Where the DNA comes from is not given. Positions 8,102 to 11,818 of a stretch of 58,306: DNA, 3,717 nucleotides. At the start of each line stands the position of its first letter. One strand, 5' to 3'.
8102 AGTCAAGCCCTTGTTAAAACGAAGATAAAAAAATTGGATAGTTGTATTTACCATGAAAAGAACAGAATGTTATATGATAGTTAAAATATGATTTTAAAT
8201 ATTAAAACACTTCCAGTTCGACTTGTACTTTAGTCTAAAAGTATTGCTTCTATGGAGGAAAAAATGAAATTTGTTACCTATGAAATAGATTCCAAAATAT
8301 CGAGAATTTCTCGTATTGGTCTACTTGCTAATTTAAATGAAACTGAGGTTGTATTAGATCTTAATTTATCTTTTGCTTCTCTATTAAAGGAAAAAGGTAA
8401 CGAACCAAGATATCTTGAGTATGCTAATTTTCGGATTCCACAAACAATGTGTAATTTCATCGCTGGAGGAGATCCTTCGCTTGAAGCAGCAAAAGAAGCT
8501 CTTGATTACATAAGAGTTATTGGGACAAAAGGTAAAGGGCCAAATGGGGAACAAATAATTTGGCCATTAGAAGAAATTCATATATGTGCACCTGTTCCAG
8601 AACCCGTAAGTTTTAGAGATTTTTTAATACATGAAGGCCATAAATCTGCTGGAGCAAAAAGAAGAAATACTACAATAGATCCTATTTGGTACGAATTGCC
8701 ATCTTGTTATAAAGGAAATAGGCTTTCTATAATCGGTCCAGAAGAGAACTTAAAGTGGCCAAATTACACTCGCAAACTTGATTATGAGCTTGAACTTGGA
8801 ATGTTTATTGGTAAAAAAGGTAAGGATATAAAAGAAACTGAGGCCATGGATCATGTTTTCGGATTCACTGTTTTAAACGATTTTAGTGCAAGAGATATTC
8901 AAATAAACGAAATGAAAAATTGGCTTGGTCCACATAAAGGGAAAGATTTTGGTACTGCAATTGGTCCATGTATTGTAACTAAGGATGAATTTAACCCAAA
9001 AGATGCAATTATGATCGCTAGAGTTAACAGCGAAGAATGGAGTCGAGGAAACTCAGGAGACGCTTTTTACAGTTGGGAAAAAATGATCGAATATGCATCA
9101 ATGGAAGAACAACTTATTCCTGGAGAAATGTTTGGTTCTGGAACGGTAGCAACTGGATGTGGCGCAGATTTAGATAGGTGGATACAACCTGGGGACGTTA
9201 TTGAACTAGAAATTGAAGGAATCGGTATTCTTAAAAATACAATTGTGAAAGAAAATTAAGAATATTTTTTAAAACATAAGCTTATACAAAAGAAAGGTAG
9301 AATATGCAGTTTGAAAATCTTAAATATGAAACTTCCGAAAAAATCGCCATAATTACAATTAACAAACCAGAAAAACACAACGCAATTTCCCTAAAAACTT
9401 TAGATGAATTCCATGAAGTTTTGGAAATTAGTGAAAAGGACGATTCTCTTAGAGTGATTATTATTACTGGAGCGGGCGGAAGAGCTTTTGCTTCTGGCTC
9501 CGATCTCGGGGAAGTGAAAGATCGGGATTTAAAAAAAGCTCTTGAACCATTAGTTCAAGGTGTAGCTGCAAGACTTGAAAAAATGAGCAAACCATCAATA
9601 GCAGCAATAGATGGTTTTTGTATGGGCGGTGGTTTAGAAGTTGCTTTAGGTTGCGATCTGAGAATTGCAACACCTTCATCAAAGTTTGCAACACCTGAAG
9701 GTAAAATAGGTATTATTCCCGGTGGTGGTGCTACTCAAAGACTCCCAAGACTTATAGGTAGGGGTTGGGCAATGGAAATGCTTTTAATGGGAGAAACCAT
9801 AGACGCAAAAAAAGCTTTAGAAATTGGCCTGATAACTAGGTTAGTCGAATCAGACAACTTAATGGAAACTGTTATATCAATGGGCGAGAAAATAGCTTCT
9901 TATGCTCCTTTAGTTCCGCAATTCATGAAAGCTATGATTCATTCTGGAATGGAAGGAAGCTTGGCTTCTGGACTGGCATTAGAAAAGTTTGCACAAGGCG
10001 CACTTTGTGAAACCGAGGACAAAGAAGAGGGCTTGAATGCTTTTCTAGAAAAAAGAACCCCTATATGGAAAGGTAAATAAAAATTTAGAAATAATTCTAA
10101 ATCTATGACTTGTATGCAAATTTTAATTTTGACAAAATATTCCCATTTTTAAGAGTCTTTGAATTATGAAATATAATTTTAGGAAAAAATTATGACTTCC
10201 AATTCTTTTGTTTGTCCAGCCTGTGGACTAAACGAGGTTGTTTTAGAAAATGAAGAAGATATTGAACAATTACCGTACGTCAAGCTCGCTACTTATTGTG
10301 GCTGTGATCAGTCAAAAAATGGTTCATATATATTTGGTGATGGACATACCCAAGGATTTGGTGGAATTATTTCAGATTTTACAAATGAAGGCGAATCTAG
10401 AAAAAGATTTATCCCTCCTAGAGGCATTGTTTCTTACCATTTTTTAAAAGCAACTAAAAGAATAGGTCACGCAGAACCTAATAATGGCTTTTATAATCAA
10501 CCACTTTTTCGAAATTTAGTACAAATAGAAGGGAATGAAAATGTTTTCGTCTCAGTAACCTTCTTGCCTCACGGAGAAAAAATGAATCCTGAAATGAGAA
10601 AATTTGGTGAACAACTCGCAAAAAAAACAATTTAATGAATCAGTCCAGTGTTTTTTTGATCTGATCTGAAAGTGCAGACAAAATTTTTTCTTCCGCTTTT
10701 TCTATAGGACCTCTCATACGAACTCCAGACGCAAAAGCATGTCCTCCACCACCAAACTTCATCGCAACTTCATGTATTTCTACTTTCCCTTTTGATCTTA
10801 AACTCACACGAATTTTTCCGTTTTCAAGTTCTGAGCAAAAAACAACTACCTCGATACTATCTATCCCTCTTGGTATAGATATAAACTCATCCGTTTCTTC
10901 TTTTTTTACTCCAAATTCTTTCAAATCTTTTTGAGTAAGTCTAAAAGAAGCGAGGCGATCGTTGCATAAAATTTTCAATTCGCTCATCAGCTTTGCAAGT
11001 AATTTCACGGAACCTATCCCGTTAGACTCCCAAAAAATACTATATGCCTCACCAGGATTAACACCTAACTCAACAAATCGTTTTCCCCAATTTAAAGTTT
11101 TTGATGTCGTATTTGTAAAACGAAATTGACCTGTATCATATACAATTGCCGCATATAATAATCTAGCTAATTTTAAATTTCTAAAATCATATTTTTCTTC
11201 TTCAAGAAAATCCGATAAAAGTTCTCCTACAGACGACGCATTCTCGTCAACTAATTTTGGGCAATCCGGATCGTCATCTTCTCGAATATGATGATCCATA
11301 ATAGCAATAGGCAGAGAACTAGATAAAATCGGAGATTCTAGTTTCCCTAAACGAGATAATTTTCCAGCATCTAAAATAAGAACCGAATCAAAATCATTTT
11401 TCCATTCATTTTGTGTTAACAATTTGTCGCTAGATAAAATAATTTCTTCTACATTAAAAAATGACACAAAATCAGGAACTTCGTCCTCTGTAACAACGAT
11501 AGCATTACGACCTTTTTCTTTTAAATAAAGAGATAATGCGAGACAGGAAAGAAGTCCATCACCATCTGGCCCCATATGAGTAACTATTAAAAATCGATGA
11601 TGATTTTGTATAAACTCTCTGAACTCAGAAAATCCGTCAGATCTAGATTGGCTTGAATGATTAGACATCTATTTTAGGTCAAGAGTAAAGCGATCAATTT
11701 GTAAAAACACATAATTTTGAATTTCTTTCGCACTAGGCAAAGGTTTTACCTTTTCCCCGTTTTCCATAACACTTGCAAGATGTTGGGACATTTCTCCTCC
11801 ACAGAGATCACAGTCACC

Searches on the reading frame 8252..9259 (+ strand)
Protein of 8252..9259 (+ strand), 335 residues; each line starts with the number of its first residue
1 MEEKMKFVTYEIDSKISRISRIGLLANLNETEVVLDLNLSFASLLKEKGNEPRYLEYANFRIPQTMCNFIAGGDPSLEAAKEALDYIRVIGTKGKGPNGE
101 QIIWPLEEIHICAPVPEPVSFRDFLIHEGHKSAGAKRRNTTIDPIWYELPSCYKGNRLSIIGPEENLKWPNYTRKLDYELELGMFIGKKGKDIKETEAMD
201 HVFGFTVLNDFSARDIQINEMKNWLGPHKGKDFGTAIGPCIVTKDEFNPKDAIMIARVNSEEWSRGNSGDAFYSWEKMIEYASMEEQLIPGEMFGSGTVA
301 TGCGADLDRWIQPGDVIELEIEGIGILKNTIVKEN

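Call 27: search_protein_families(library=pfam, proteins=[window:8252-9259:+], max_evalue=0.00001)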
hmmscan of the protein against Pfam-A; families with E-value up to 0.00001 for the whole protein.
window:8252-9259:+ (335 aa): 1 family
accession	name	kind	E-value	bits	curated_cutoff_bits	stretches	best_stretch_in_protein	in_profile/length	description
PF01557.24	FAA_hydrolase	-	7.3e-52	176.6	23.9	1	145-332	24-214/214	Fumarylacetoacetate (FAA) hydrolase C-terminal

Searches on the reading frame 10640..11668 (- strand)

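Call 27: search_protein_families(library=pfam, proteins=[window:10640-11668:-], max_evalue=0.00001)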
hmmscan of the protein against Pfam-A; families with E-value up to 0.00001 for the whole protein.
window:10640-11668:- (342 aa): 2 families
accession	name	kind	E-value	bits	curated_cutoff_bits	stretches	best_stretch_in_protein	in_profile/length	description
PF02272.25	DHHA1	-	2.8e-13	50.6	25.9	1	251-339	10-102/102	DHHA1 domain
PF01368.27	DHH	-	1.7e-11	44.9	28.1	1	26-175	2-125/125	DHH family, N-terminal domain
